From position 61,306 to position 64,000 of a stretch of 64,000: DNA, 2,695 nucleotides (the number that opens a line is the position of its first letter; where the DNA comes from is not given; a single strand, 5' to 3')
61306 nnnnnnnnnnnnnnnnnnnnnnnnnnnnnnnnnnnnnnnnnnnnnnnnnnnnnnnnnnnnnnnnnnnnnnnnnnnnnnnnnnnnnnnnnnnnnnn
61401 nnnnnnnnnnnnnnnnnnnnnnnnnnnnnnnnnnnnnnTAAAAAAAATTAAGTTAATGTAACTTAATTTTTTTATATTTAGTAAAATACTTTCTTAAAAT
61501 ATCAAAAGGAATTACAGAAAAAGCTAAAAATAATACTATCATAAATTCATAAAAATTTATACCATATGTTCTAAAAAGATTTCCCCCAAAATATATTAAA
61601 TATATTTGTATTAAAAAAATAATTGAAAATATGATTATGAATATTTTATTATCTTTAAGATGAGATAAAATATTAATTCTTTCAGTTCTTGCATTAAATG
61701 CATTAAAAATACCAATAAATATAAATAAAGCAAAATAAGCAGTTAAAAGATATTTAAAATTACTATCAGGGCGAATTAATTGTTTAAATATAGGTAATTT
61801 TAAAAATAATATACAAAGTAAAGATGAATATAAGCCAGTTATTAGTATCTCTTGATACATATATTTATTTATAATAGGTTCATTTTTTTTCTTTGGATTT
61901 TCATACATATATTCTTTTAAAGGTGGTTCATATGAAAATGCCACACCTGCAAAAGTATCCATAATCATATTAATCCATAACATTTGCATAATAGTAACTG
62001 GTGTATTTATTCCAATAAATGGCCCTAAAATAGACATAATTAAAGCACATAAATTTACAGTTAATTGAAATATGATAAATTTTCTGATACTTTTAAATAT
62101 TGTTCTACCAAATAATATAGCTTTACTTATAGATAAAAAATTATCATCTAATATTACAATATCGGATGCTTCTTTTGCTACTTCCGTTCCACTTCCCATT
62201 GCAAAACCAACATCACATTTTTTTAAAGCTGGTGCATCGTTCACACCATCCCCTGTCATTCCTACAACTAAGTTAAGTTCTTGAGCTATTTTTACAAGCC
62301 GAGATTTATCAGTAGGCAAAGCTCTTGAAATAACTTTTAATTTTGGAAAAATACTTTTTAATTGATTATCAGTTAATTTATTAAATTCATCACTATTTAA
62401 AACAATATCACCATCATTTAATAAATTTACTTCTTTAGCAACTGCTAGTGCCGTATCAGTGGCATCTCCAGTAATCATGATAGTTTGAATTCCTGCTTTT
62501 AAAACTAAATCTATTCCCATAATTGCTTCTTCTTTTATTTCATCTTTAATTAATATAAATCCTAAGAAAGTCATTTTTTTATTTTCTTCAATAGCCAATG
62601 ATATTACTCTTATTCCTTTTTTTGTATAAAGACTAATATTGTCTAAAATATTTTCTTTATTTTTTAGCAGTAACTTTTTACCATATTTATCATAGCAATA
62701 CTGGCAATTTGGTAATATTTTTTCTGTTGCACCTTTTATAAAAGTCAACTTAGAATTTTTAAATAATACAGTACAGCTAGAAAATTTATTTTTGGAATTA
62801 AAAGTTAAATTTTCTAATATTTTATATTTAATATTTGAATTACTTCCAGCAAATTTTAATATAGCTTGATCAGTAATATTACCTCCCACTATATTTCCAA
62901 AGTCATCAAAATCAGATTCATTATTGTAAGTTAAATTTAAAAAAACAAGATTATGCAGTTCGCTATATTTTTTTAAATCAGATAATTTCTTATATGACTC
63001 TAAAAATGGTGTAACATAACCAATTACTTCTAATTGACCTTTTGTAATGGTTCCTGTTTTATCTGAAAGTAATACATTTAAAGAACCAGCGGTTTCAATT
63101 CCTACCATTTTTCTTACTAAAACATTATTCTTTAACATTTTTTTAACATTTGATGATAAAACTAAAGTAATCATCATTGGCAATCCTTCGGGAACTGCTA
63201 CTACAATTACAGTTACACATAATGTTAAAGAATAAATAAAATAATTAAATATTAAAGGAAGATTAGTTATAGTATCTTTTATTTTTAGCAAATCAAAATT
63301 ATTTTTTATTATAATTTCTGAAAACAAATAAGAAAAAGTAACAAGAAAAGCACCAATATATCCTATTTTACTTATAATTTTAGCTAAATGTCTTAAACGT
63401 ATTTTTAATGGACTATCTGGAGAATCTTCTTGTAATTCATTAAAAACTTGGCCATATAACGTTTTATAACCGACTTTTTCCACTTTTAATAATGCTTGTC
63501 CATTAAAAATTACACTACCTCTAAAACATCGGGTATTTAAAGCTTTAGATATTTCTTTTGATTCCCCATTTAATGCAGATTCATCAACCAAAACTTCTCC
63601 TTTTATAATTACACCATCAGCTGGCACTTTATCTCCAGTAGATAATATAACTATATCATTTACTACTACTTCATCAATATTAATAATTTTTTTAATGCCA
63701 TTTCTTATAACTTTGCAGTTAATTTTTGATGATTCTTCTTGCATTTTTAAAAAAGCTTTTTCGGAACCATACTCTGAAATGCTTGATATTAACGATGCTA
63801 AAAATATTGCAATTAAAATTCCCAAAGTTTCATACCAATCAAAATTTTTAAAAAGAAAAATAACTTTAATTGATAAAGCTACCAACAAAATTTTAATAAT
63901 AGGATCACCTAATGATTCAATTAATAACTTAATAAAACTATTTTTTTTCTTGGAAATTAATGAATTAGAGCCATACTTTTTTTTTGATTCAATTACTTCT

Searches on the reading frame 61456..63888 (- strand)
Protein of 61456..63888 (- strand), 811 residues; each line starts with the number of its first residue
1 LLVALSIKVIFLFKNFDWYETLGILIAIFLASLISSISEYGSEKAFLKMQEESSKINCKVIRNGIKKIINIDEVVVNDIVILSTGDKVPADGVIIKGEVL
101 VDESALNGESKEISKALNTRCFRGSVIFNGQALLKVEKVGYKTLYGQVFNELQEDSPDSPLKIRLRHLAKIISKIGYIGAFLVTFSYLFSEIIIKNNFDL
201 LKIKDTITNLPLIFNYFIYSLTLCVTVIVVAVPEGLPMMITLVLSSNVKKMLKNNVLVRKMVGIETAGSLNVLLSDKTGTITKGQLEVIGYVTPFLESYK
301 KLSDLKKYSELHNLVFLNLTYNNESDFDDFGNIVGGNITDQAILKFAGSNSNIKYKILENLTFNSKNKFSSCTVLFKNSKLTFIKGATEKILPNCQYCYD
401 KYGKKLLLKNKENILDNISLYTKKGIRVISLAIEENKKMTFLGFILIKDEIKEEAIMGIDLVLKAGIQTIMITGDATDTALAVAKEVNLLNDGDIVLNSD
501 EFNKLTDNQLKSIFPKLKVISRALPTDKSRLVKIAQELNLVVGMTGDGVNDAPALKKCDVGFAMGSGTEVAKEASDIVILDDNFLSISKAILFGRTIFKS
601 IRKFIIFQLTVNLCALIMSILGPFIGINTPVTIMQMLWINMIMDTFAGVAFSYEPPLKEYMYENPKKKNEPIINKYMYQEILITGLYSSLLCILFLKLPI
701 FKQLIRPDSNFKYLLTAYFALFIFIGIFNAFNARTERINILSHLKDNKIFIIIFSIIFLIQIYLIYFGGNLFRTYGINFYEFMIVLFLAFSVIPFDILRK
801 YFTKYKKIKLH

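Call 4: search_protein_families(library=pfam, proteins=[window:61456-63888:-], max_evalue=1)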
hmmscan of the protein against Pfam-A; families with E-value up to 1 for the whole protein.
window:61456-63888:- (811 aa): 6 families
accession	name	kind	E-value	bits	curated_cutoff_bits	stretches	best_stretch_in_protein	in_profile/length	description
PF00122.25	E1-E2_ATPase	-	4.7e-38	131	28.1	1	54-254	3-181/181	E1-E2 ATPase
PF00689.26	Cation_ATPase_C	-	7.4e-36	124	27.3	1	629-802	2-175/175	Cation transporting ATPase, C-terminus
PF00702.32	Hydrolase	-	2.3e-10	41.6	26.4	1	273-558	4-190/191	haloacid dehalogenase-like hydrolase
PF13246.12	Cation_ATPase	-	7.3e-10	39.2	21.7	1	333-397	18-90/91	Cation transport ATPase (P-type)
PF08282.18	Hydrolase_3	-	3.8e-05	24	20.9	1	545-591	209-255/255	haloacid dehalogenase-like hydrolase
PF12990.12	DUF3874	-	0.18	12.6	28.3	1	145-177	26-58/71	Domain of unknonw function from B. Theta Gene description (DUF3874)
